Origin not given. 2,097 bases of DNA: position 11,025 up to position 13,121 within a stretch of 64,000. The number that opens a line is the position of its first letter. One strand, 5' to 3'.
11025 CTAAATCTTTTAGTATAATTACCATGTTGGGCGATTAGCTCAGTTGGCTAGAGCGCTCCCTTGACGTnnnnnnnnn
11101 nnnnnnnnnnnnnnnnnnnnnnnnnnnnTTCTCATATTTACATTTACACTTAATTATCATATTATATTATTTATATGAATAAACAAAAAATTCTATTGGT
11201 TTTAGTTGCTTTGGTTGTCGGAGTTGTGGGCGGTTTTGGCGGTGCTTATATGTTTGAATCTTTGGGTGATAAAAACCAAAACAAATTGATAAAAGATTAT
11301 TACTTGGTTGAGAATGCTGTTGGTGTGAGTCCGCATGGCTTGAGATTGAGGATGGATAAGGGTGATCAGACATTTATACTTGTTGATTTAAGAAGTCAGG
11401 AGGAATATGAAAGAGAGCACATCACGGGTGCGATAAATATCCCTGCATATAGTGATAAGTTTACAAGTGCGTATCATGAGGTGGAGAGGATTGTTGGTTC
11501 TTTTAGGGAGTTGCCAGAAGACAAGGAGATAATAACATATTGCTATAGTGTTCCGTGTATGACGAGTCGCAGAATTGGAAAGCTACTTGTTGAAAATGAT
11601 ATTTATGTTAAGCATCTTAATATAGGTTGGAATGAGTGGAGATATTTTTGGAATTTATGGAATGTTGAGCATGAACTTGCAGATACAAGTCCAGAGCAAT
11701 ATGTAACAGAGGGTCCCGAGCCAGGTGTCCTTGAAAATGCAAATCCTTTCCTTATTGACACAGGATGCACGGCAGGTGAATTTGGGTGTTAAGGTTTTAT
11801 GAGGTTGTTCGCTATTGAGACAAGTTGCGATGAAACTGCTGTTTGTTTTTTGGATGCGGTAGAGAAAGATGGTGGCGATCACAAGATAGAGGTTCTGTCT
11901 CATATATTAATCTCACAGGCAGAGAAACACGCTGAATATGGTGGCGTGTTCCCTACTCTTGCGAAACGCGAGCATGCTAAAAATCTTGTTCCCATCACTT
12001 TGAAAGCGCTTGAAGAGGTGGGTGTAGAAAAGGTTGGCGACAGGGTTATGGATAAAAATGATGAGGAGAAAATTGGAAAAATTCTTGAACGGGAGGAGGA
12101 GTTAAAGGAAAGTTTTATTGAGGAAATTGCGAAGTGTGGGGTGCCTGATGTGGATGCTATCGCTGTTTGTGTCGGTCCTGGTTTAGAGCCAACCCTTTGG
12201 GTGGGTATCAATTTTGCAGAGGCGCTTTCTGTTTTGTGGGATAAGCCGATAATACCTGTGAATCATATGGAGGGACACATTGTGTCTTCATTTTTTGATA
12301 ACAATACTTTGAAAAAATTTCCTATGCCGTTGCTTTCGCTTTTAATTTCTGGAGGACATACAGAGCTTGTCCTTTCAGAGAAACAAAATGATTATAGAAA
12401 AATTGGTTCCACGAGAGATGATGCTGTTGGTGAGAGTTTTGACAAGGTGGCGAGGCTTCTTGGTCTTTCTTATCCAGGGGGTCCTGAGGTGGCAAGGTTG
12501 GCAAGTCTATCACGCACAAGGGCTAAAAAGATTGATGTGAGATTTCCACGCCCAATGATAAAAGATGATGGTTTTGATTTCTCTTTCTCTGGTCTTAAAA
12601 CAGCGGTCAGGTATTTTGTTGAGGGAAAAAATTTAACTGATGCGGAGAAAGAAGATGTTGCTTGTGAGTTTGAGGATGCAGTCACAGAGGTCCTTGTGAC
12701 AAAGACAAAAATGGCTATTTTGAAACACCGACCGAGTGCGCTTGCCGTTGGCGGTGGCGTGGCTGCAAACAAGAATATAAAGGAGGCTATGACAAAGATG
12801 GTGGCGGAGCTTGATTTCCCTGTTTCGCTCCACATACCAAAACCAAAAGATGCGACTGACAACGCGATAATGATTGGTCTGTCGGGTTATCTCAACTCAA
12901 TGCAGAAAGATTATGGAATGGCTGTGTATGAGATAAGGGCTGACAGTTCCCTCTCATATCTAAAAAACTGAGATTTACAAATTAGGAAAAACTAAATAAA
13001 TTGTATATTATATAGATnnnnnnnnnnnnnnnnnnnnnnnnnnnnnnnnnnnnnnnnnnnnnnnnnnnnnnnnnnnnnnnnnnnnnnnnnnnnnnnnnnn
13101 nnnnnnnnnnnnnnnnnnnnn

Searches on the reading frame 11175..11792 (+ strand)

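Call 61: search_protein_families(library=pfam, proteins=[window:11175-11792:+], max_evalue=0.001)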
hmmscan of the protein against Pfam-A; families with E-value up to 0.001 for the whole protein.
window:11175-11792:+ (205 aa): 1 family
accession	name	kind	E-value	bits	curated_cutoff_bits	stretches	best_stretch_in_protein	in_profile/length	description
PF00581.25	Rhodanese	-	2.7e-15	57.1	22.2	1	55-156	4-100/102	Rhodanese-like domain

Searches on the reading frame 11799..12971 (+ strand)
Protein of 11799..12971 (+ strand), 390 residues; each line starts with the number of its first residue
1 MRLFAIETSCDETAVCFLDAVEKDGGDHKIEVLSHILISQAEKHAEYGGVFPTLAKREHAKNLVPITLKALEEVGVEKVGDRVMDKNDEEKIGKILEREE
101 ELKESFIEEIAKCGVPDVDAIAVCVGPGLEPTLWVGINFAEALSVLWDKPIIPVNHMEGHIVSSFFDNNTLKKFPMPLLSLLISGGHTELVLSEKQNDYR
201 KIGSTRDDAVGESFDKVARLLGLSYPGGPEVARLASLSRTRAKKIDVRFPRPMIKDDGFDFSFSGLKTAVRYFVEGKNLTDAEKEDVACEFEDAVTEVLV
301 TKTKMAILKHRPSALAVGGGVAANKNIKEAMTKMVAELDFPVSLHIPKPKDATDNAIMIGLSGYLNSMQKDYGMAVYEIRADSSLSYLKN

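Call 61: search_protein_families(library=pfam, proteins=[window:11799-12971:+], max_evalue=0.001)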
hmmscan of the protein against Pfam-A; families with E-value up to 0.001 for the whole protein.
window:11799-12971:+ (390 aa): 2 families
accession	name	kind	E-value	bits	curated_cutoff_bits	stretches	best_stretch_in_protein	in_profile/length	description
PF00814.31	TsaD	-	5.5e-77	259.5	24.8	2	111-360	44-263/264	tRNA N6-adenosine threonylcarbamoyltransferase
PF22521.2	HypF_C_2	-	4.8e-05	23.7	27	1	201-349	87-231/241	Carbamoyltransferase, Kae1-like Domain, second subdomain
